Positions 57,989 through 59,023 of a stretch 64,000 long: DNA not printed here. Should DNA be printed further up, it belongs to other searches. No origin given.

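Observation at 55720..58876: Tandem array of four uncharacterised paralogs with identical 5' ends and an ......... (HxHxH) N-terminus, embedded in a secreted hydrolase island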

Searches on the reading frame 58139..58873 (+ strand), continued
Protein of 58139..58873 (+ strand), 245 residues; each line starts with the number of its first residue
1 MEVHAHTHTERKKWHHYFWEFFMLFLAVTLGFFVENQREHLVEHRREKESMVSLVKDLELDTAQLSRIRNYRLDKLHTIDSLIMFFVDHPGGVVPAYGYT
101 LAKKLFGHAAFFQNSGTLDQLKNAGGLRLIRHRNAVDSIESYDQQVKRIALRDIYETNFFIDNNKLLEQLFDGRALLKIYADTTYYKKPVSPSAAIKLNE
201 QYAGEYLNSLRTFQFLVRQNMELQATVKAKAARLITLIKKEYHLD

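Call 28: search_protein_families(library=pfam, proteins=[L014:1472-2824:-, L029:2842-4053:+, L066:1118-2614:+, L029:5996-7138:+, L019:11718-13754:-, L076:2562-3422:+, L006:8790-9941:+, L017:2081-3976:-, L042:5195-6760:+, L037:8552-9211:+], max_evalue=0.00001)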
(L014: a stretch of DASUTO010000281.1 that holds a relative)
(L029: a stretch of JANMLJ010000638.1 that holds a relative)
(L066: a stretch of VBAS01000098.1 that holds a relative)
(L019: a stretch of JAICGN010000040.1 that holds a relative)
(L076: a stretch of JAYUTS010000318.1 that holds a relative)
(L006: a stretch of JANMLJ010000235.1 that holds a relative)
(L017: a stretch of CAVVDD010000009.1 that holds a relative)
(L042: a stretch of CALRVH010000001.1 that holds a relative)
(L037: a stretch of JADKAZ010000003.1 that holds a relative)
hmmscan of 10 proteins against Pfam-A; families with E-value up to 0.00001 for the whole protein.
L014:1472-2824:- (451 aa): 1 family
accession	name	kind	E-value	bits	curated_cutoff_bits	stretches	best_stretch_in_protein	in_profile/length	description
PF04235.18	DUF418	-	7.5e-42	143.5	23.6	1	272-434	2-163/163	Protein of unknown function (DUF418)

L029:2842-4053:+ (404 aa): 1 family
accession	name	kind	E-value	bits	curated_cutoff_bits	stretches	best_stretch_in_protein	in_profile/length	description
PF01244.27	Peptidase_M19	-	3.5e-104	348.8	26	1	29-399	3-318/319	Membrane dipeptidase (Peptidase family M19)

L066:1118-2614:+ (499 aa): 1 family
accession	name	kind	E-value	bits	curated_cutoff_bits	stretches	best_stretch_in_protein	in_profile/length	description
PF03606.21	DcuC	-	1.2e-90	304.7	23.1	1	8-496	2-459/461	C4-dicarboxylate anaerobic carrier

L029:5996-7138:+ (381 aa): 2 families
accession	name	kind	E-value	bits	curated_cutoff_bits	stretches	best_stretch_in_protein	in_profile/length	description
PF01637.24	ATPase_2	-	1.5e-07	31.9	33.2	1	16-191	1-153/225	ATPase domain predominantly from Archaea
PF13173.12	AAA_14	-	3e-07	30.9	27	0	112-199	27-104/129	AAA domain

L019:11718-13754:- (679 aa): 0 families

L076:2562-3422:+ (287 aa): 1 family
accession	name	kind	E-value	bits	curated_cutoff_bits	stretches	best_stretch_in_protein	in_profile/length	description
PF02498.22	Bro-N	-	6.9e-10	39.9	25.6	1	25-119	2-92/96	BRO family, N-terminal domain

L006:8790-9941:+ (384 aa): 2 families
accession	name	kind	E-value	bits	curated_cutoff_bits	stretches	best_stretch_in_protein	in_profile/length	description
PF13635.12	DUF4143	-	6.9e-52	175.8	28.1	1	176-334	1-159/160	Domain of unknown function (DUF4143)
PF13173.12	AAA_14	-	5.6e-27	94.7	27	1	18-134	2-128/129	AAA domain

L017:2081-3976:- (632 aa): 4 families
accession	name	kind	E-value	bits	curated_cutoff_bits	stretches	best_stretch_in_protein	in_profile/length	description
PF07732.21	Cu-oxidase_3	-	2.8e-37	127.9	21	2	399-500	21-118/119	Multicopper oxidase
PF07731.20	Cu-oxidase_2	-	6.6e-23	81.4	20.4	1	203-311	7-123/137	Multicopper oxidase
PF00394.28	Cu-oxidase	-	8.8e-08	32.8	21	0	128-157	106-136/157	Multicopper oxidase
PF13473.12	Cupredoxin_1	-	5.4e-07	30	27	0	93-150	36-88/104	Cupredoxin-like domain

L042:5195-6760:+ (522 aa): 2 families
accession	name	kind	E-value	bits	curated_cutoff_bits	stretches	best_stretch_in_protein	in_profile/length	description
PF07719.23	TPR_2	-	3.2e-08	33.5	27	0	473-499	7-33/34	Tetratricopeptide repeat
PF13428.12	TPR_14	-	2.9e-06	27.8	23.5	0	472-496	6-30/44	Tetratricopeptide repeat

L037:8552-9211:+ (220 aa): 0 families

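Call 29: find_encoding_contigs(protein=window:58139-58873:+, flank=10000, max_places=3)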
Protein window:58139-58873:+ (245 aa): 1 contig read that carries it; 1 place shown.
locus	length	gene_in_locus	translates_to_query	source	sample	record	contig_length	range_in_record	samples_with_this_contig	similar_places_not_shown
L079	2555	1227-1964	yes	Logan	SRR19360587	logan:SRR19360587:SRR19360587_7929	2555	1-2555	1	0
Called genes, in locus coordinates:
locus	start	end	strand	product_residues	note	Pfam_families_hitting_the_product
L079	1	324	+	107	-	?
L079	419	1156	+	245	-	-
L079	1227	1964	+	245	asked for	-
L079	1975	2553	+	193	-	?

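Call 32: search_protein_families(library=phrogs, proteins=[window:58139-58873:+], max_evalue=0.1)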
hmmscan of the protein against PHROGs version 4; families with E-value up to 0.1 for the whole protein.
window:58139-58873:+ (245 aa): 0 families

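Call 33: search_solved_structures(query=A2, max_evalue=10)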
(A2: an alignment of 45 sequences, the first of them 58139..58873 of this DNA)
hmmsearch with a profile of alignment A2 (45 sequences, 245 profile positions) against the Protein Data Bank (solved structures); distinct sequences matched with E-value up to 10: 1.
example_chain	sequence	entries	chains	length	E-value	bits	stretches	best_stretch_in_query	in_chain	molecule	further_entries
3ph9_A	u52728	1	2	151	0.49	13.1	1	141-235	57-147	Anterior gradient protein 3 homolog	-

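Call 37: fold_search(model_id=the predicted structure, library=viral)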
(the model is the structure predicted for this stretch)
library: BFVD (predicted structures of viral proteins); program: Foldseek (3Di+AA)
matches with E <= 10: 487; with E <= 0.001: 0
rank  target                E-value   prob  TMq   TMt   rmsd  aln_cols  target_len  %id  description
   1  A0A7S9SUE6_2          7.4e-02  0.38  0.24  0.08  24.6       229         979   14  Uncharacterized protein [Virus NIOZ-UU157]
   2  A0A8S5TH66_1          8.7e-02  0.18  0.18  0.09  42.7       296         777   12  Tail tape measure [Siphoviridae sp. ctTfn5]
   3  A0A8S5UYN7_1          1.1e-01  0.18  0.17  0.05  49.7       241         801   10  Endosialidase chaperone [Siphoviridae sp. ctkKt3]
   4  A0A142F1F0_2          1.3e-01  0.54  0.26  0.12  13.6       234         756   14  Putative tail fiber protein [Bacillus phage Shbh1]
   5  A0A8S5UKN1            1.3e-01  0.38  0.23  0.24  15.7       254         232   12  Uncharacterized protein [Myoviridae sp. ctQf419]
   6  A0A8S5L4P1            1.5e-01  0.82  0.33  0.33  13.2       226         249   14  Chemotaxis methyl-accepting receptor HlyB-like 4HB MCP domain-containing protein (Fragment) [ssRNA phage SRR5466725_21]
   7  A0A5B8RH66            1.8e-01  0.41  0.24  0.22  26.9       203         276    7  Uncharacterized protein [Iridovirus Liz-CrIV]
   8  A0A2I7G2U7            2.6e-01  0.21  0.20  0.09  25.6       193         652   12  Putative gp124-like protein [Esparto virus]
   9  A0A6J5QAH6            2.7e-01  0.80  0.31  0.15  12.7       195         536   11  Uncharacterized protein [uncultured Caudovirales phage]
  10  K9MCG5                2.7e-01  0.47  0.31  0.35  10.1       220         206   13  (no name in the UniProt tables at hand)
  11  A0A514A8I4            3.0e-01  0.13  0.18  0.18  20.2       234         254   12  Uncharacterized protein [Pantoea phage Kyle]
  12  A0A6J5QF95            3.5e-01  0.25  0.26  0.11  35.9       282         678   11  Uncharacterized protein [uncultured Caudovirales phage]
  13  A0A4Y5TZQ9            4.1e-01  0.21  0.23  0.30  17.0       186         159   12  (no name in the UniProt tables at hand)
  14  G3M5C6                4.4e-01  0.77  0.36  0.45  11.1       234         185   10  Uncharacterized protein [Mycobacterium phage Redi]
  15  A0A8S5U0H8            4.4e-01  0.15  0.20  0.23  20.5       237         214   14  Minor capsid protein [Siphoviridae sp. ctNEy24]
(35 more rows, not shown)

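Call 42: find_related_loci(query=A2, collection=viral_contigs, flank=5000)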
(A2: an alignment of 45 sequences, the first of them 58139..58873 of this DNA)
Query A2 (245 aa) in viral_contigs; peptide patterns used: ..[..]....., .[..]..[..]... (x = any residue, [..] = any of these).
115 stretches matched a pattern, but none encodes a relative of the query by tblastn (E <= 1e-3).
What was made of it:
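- On Anti-phage defence or polymorphic toxin-immunity arrays: There are no relatives in 2.9 million viral contigs (call 42).
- Tried and rejected: Rejected, because there are no relatives in viral contigs (call 42).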

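Call 63: search_protein_families(library=pfam, alignment_id=A2, max_evalue=0.01)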
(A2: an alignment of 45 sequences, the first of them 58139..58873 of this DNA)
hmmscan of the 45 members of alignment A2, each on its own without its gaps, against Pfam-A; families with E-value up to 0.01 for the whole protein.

A. member 1, window:58139-58873:+ (245 aa): 0 families

B. families by the number of members that match (of 45 scanned): 3 families
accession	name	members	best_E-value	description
PF12950.13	TaqI_C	2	0.0028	TaqI-like C-terminal specificity domain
PF19578.4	DUF6090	1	0.0055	Family of unknown function (DUF6090)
PF18745.7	SNAD2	1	0.0056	Secreted Novel AID/APOBEC-like Deaminase 2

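Call 64: search_protein_families(library=ncbifam, alignment_id=A2, max_evalue=0.01)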
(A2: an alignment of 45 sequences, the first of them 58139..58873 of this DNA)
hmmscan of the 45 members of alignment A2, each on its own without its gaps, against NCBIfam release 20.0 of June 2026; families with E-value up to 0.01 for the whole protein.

A. member 1, window:58139-58873:+ (245 aa): 0 families

B. families by the number of members that match (of 45 scanned): 1 family
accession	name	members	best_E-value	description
TIGR02719.1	repress_PhaQ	1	0.0093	poly-beta-hydroxybutyrate-responsive repressor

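Call 66: search_protein_families(library=pfam, alignment_id=A4, max_evalue=0.1)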
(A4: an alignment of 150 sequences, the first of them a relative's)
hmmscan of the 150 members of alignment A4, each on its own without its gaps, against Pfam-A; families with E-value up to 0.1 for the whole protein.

A. member 1, P0121 (248 aa): 2 families
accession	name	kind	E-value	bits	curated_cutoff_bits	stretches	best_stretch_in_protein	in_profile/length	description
PF14256.11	YwiC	-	0.028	15.1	25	1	19-54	26-61/126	YwiC-like protein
PF21620.4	SlpA_C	-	0.097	11.5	35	0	137-220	348-433/656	S-layer protein SlpA, beta-barrel domain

B. families by the number of members that match (of 150 scanned): 90 families (the first 25 are shown)
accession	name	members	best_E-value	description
PF14256.11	YwiC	61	0.00062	YwiC-like protein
PF09323.15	DUF1980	12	0.0018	DUF1980 N-terminal domain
PF00876.23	Innexin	10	0.0015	Innexin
PF19578.4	DUF6090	5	0.00084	Family of unknown function (DUF6090)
PF08998.16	Epsilon_antitox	4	0.0063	Bacterial epsilon antitoxin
PF11046.13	HycA_repressor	3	0.0039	Transcriptional repressor of hyc and hyp operons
PF23583.2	EF_HAND_2_PLCG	2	0.015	PLCG EF-hand motif 2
PF11654.13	NCE101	2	0.029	Non-classical export protein 1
PF14305.11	ATPgrasp_TupA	2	0.032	TupA-like ATPgrasp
PF14023.12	Bestrophin-like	2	0.033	Bestrophin-like domain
PF05227.19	CHASE3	1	0.0013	CHASE3 domain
PF01151.23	ELO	1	0.0026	GNS1/SUR4 family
PF08350.17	FilR1_middle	1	0.0032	Methanogenesis regulatory protein FilR1, middle domain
PF15003.11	HAUS2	1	0.0041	HAUS augmin-like complex subunit 2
PF17078.10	SHE3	1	0.0043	SWI5-dependent HO expression protein 3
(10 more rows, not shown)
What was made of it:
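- On Pfam DUF6090 (PF19578): One of 45 members hits at E 0.0055 (call 63) and 5 of 150 at E<=0.1, best 8.4e-4 (call 66).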
